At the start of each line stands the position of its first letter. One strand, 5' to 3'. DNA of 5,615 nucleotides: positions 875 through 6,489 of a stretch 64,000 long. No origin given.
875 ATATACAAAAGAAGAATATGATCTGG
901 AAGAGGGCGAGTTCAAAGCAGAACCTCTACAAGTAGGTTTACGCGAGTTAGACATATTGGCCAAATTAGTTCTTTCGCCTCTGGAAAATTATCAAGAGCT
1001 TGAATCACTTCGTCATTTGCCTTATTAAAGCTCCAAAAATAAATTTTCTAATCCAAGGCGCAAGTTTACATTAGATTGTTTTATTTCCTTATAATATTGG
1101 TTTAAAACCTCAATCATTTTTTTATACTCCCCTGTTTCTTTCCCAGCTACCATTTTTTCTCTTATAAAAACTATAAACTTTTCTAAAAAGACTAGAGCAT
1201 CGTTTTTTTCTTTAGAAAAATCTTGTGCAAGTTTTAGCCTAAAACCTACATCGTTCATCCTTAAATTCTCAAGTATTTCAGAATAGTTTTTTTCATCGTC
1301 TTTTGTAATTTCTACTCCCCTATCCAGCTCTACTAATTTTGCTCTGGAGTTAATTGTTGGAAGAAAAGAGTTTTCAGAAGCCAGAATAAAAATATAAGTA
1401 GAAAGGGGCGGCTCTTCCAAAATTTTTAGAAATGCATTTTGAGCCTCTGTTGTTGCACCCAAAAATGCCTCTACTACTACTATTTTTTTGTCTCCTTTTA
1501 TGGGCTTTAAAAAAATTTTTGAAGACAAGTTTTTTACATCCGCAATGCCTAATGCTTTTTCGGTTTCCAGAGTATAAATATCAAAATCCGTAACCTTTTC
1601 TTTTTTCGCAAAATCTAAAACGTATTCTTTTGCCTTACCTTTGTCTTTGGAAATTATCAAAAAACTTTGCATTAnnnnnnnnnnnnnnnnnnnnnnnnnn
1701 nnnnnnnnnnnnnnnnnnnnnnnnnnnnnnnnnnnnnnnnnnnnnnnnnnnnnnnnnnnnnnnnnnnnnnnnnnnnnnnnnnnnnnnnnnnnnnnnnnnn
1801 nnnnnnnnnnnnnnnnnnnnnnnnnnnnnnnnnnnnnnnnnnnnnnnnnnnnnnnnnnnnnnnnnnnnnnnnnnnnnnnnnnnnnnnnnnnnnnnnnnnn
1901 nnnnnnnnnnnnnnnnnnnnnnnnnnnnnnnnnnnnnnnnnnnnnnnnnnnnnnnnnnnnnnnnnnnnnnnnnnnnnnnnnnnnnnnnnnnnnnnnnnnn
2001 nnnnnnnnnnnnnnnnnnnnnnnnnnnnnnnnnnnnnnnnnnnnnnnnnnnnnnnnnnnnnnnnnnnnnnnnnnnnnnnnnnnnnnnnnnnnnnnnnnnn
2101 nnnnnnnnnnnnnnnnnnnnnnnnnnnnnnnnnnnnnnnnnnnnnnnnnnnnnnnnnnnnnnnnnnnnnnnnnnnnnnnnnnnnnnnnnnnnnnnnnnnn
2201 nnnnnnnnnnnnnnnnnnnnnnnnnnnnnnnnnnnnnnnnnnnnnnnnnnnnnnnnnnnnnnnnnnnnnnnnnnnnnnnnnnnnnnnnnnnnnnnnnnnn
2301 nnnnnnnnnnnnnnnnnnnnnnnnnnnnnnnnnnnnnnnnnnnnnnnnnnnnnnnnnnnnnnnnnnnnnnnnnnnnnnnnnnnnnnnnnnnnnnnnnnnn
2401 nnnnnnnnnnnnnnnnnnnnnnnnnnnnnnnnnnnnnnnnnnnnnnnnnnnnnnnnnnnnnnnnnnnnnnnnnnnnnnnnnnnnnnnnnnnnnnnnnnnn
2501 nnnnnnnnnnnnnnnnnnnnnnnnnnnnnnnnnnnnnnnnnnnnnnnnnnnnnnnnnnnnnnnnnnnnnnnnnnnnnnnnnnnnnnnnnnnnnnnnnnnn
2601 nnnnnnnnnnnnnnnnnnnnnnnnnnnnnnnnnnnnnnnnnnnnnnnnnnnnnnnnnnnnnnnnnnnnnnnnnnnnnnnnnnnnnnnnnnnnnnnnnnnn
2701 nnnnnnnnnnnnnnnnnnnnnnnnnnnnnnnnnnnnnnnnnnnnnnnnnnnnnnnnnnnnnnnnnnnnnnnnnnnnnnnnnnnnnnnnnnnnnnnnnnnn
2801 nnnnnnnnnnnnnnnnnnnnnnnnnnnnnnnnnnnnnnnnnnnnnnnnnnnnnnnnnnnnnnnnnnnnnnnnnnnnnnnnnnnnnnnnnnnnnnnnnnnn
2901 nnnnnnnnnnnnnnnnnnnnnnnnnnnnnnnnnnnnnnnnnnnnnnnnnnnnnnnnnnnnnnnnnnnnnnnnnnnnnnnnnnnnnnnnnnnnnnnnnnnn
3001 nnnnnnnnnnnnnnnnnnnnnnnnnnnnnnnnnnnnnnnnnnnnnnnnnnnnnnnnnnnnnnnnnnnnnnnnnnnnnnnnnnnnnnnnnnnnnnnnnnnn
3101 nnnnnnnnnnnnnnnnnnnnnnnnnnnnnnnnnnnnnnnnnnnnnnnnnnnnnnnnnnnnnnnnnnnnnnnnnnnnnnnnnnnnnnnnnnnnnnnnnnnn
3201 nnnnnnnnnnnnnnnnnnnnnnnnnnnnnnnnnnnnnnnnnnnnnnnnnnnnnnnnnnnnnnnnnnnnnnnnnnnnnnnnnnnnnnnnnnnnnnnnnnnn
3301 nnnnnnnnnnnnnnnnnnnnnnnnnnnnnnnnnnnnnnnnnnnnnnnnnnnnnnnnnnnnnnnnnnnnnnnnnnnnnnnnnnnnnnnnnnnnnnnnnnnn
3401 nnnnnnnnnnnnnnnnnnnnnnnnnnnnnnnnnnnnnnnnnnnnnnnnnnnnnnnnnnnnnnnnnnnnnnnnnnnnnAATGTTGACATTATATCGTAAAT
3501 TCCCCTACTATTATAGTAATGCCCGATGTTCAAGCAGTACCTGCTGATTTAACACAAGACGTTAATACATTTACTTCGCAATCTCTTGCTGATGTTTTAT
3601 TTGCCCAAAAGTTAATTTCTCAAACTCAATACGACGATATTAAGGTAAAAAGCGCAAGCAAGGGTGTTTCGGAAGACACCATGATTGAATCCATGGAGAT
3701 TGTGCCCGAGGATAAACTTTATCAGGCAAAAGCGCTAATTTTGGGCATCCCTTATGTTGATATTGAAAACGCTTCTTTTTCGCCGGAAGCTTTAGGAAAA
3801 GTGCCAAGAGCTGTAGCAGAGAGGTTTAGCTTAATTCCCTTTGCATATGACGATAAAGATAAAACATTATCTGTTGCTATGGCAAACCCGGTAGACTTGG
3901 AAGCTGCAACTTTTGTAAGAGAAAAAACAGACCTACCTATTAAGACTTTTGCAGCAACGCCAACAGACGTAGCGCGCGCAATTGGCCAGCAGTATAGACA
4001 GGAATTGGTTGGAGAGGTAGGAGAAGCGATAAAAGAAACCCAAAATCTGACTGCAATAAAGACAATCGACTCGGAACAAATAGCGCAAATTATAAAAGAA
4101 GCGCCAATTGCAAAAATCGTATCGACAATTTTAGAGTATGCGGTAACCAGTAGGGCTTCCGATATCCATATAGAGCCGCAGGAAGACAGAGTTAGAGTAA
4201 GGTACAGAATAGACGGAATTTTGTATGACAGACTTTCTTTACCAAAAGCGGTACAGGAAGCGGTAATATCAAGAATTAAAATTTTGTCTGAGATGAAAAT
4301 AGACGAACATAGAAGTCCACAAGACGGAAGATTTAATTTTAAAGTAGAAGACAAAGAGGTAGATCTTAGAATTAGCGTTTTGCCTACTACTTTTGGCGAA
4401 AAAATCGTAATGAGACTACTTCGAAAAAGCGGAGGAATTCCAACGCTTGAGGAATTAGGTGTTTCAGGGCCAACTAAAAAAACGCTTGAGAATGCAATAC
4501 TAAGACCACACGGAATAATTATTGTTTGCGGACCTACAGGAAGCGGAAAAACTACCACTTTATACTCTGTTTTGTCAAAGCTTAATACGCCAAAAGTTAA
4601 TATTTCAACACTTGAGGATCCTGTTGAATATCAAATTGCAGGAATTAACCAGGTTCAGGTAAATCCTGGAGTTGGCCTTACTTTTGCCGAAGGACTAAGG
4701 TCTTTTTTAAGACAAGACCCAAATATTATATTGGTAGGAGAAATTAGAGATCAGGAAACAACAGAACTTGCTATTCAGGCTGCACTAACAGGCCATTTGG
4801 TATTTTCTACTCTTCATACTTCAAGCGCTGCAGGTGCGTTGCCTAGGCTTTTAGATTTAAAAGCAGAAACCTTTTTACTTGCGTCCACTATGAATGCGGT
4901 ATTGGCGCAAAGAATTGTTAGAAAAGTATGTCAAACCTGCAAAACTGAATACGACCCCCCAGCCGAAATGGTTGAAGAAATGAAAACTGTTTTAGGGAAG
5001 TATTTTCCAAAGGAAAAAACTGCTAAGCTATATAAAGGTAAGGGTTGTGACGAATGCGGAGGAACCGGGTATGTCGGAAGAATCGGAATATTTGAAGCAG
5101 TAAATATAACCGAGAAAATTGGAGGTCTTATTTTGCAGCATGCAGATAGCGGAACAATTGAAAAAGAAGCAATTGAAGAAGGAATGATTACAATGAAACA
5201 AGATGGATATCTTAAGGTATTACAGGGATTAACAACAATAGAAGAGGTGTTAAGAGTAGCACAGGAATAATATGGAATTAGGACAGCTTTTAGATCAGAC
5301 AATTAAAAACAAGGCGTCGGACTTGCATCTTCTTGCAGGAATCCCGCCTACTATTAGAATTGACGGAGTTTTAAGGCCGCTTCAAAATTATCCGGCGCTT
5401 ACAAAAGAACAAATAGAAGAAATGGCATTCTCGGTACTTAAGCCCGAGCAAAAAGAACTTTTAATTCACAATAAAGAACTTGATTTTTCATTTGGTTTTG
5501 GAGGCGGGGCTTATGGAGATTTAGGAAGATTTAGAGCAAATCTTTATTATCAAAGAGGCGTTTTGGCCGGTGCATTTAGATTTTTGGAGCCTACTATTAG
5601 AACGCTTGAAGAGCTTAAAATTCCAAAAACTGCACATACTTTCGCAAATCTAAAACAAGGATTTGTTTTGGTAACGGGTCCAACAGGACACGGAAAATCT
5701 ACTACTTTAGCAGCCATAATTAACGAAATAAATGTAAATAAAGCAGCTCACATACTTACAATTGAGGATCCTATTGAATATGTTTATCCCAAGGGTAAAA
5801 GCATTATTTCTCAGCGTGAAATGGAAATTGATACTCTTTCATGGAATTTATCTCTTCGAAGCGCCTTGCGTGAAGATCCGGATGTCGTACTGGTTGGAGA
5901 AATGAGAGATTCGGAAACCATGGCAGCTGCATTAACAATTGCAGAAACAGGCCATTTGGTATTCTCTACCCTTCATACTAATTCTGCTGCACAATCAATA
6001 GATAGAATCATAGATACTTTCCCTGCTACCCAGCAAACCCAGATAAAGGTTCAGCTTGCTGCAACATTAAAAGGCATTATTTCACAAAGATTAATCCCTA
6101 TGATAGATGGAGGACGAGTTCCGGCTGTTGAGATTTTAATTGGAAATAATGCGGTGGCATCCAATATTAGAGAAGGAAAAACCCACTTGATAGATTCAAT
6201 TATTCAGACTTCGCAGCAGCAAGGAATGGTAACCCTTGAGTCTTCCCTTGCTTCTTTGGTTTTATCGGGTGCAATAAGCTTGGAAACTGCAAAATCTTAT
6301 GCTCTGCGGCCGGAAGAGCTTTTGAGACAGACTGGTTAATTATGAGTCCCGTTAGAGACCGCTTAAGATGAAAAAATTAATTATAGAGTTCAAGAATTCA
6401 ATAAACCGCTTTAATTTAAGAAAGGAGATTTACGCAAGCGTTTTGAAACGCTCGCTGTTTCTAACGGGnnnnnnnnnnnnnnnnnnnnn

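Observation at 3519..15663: Complete secretin-less type IV pilus locus with eight pilin-like genes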

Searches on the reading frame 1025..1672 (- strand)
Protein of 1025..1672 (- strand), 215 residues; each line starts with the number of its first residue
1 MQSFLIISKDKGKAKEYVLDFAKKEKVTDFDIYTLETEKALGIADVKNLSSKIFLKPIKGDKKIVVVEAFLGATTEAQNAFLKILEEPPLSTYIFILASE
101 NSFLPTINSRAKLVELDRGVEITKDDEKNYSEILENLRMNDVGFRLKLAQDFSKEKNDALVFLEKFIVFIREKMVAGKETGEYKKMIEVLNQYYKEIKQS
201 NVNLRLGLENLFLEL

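Call 5: search_protein_families(library=pfam, proteins=[window:1025-1672:-], max_evalue=0.01)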
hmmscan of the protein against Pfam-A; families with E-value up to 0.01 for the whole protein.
window:1025-1672:- (215 aa): 1 family
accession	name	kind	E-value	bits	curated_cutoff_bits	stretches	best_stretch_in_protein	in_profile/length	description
PF13177.12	DNA_pol3_delta2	-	2.3e-19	70.4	27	1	23-117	64-158/161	DNA polymerase III, delta subunit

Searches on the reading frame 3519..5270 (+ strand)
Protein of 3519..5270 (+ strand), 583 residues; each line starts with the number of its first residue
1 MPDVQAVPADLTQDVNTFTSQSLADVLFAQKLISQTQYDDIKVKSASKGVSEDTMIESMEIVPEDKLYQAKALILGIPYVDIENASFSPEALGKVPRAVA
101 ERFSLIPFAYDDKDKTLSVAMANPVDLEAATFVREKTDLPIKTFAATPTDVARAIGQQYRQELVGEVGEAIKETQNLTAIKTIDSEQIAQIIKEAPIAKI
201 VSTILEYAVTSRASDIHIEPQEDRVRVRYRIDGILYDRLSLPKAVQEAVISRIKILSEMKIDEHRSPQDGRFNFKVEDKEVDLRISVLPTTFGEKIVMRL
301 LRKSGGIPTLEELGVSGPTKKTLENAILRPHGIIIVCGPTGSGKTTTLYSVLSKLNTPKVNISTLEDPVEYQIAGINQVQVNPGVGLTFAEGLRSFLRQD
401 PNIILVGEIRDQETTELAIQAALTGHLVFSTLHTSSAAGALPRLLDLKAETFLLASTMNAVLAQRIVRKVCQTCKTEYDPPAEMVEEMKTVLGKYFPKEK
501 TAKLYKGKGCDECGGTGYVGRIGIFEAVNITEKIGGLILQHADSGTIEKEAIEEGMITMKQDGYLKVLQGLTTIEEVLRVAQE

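Call 4: search_protein_families(library=pfam, proteins=[window:3519-5270:+], max_evalue=0.01)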
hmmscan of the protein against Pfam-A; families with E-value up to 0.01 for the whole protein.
window:3519-5270:+ (583 aa): 7 families
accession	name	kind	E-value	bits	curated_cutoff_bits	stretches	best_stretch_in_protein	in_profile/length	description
PF00437.27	T2SSE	-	1.2e-129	432.6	24.9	1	193-579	4-370/370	Type II/IV secretion system protein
PF05157.20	MshEN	-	1.5e-15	57.3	23.1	1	75-163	1-88/90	MshEN domain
PF13401.12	AAA_22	-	0.00021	22.1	27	1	331-357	5-31/130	AAA domain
PF20720.3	nSTAND3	-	0.0023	18.1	27.2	1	327-367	13-53/155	Novel STAND NTPase 3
PF03215.21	Rad17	-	0.0025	18.2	23.8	1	329-361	43-74/186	Rad17 P-loop domain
PF25199.1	nSTAND_NTPase5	-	0.0081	16.4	34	0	330-363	40-74/145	Novel STAND NTPase 5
PF13173.12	AAA_14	-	0.0084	16.6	27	0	332-438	3-100/129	AAA domain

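Call 11: search_protein_families(library=ncbifam, proteins=[window:3519-5270:+], max_evalue=1)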
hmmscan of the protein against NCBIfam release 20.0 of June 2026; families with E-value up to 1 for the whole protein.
window:3519-5270:+ (583 aa): 34 families (the best 25 are shown)
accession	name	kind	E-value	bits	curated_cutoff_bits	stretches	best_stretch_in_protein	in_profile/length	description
TIGR02533.1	type_II_gspE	equivalog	8.6e-171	568.8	630.25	1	98-580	7-485/486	type II secretion system ATPase GspE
TIGR02538.1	type_IV_pilB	equivalog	7.8e-167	556.3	675.65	1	23-582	2-563/564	type IV-A pilus assembly ATPase PilB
NF053534.1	T4PilAsmATPsTfpB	equivalog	4e-138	461.4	850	1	98-581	100-582/584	type IV pilus assembly ATPase TfpB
NF007755.0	PRK10436.1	equivalog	2.1e-127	425.6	617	1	163-581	67-459/465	type II secretion system protein GspE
NF041000.1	ATPase_ComGA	equivalog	4.4e-77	258.7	300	1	203-468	2-266/267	competence type IV pilus ATPase ComGA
TIGR01420.1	pilT_fam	subfamily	1e-55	189.3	319.1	1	202-473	3-274/343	PilT/PilU family type 4a pilus ATPase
TIGR02525.1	plasmid_TraJ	equivalog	1e-29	103.7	368.3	1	296-451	120-276/372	plasmid transfer ATPase TraJ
TIGR02524.1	dot_icm_DotB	equivalog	6.8e-22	78.1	463.3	1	322-448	125-260/358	Dot/Icm type IV secretion system ATPase DotB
TIGR02782.1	TrbB_P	equivalog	2e-17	63.5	304.55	1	321-470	127-275/303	P-type conjugative transfer ATPase TrbB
NF058587.1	archaellum_moto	equivalog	6.8e-17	61.4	550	1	334-444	278-393/527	archaellum flagellar ATPase motor FlaI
NF010469.0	PRK13894.1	subfamily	2.2e-15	56.8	508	1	321-461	140-281/320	conjugal transfer ATPase TrbB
NF010407.0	PRK13833.1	subfamily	3.9e-15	56.1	499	1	325-462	139-275/323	conjugal transfer protein TrbB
TIGR02788.1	VirB11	equivalog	5.2e-14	52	249.95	1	311-450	125-268/308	P-type DNA transfer ATPase VirB11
TIGR03819.1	heli_sec_ATPase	hypoth_equivalog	1.5e-12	47.4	373.15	1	249-463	99-316/340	TadA family conjugal transfer-associated ATPase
NF053672.1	bindosome_BasE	exception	1.2e-09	37.4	1000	1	335-447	274-391/512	bindosome assembly system ATPase subunit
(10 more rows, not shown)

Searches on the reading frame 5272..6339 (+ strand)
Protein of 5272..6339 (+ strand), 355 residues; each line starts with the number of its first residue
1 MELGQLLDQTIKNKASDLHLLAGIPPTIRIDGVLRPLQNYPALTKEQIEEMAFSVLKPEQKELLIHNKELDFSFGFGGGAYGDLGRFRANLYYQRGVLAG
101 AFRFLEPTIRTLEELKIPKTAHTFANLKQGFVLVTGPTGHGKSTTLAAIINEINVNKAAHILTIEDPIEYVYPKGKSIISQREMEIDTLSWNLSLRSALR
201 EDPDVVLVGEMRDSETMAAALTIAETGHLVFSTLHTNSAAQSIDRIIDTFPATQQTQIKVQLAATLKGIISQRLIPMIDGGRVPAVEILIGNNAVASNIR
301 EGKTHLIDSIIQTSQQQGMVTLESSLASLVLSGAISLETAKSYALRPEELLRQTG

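Call 4: search_protein_families(library=pfam, proteins=[window:5272-6339:+], max_evalue=0.01)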
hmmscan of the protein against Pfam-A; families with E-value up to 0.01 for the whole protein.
window:5272-6339:+ (355 aa): 13 families
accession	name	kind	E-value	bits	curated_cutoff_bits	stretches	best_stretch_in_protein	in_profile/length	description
PF00437.27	T2SSE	-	3.9e-44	151.3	24.9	1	123-278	136-281/370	Type II/IV secretion system protein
PF25199.1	nSTAND_NTPase5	-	6.6e-05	23.2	34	1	127-170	39-82/145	Novel STAND NTPase 5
PF01935.23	DUF87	-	9.6e-05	23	23.2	1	133-207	27-99/220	Helicase HerA, central domain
PF13401.12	AAA_22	-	0.00032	21.5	27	1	128-175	4-43/130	AAA domain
PF13555.12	AAA_29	-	0.0005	20.2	27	1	123-151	16-44/61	P-loop containing region of AAA domain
PF13191.12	AAA_16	-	0.0011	19.9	32.6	0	130-157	25-52/167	AAA ATPase domain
PF13245.12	AAA_19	-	0.0011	19.6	25.1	1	125-180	7-56/134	AAA domain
PF13086.12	AAA_11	-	0.0024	18.1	27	1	121-234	9-114/257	AAA domain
PF08734.17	GYD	-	0.0027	18.1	31.4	1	201-236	45-81/91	GYD domain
PF00009.33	GTP_EFTU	-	0.0029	17.7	26.5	0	132-158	6-32/188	Elongation factor Tu GTP binding domain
PF13476.12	AAA_23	-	0.0042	18.2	27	0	126-149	16-39/201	AAA domain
PF20720.3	nSTAND3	-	0.0048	17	27.2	0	128-166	16-53/155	Novel STAND NTPase 3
PF00005.33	ABC_tran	-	0.0082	17.2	25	0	132-177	14-52/137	ABC transporter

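Call 11: search_protein_families(library=ncbifam, proteins=[window:5272-6339:+], max_evalue=1)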
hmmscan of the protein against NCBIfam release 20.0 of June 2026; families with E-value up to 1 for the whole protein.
window:5272-6339:+ (355 aa): 30 families (the best 25 are shown)
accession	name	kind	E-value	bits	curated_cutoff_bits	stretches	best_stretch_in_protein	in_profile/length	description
TIGR01420.1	pilT_fam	subfamily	4.6e-133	443.7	319.1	1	3-349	2-343/343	PilT/PilU family type 4a pilus ATPase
TIGR02533.1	type_II_gspE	equivalog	1.8e-42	145.7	630.25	1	127-276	241-380/486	type II secretion system ATPase GspE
TIGR02525.1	plasmid_TraJ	equivalog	2.7e-39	135.2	368.3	1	9-315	18-342/372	plasmid transfer ATPase TraJ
TIGR02524.1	dot_icm_DotB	equivalog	3e-38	132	463.3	1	5-311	8-321/358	Dot/Icm type IV secretion system ATPase DotB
TIGR02538.1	type_IV_pilB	equivalog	6.1e-38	130.8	675.65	1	128-274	315-451/564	type IV-A pilus assembly ATPase PilB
NF007755.0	PRK10436.1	equivalog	1e-36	126.6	617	1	4-275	90-355/465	type II secretion system protein GspE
NF041000.1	ATPase_ComGA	equivalog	6.8e-36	123.6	300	1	120-276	119-266/267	competence type IV pilus ATPase ComGA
NF053534.1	T4PilAsmATPsTfpB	equivalog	2.2e-34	118.8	850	1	122-275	329-472/584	type IV pilus assembly ATPase TfpB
NF058587.1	archaellum_moto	equivalog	1.2e-15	57.2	550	1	132-247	278-394/527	archaellum flagellar ATPase motor FlaI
TIGR02782.1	TrbB_P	equivalog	1.8e-14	53.8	304.55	1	132-270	139-276/303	P-type conjugative transfer ATPase TrbB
TIGR02788.1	VirB11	equivalog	7.6e-14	51.4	249.95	1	127-253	142-269/308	P-type DNA transfer ATPase VirB11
NF010469.0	PRK13894.1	subfamily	1e-11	44.8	508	1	131-247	151-265/320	conjugal transfer ATPase TrbB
TIGR03819.1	heli_sec_ATPase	hypoth_equivalog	3.8e-11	42.8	373.15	1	132-270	181-323/340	TadA family conjugal transfer-associated ATPase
NF010425.0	PRK13851.1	equivalog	3.8e-11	42.5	461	1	131-249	164-283/344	type IV secretion system protein VirB11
NF010407.0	PRK13833.1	subfamily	4.2e-10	39.6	499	1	132-253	147-266/323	conjugal transfer protein TrbB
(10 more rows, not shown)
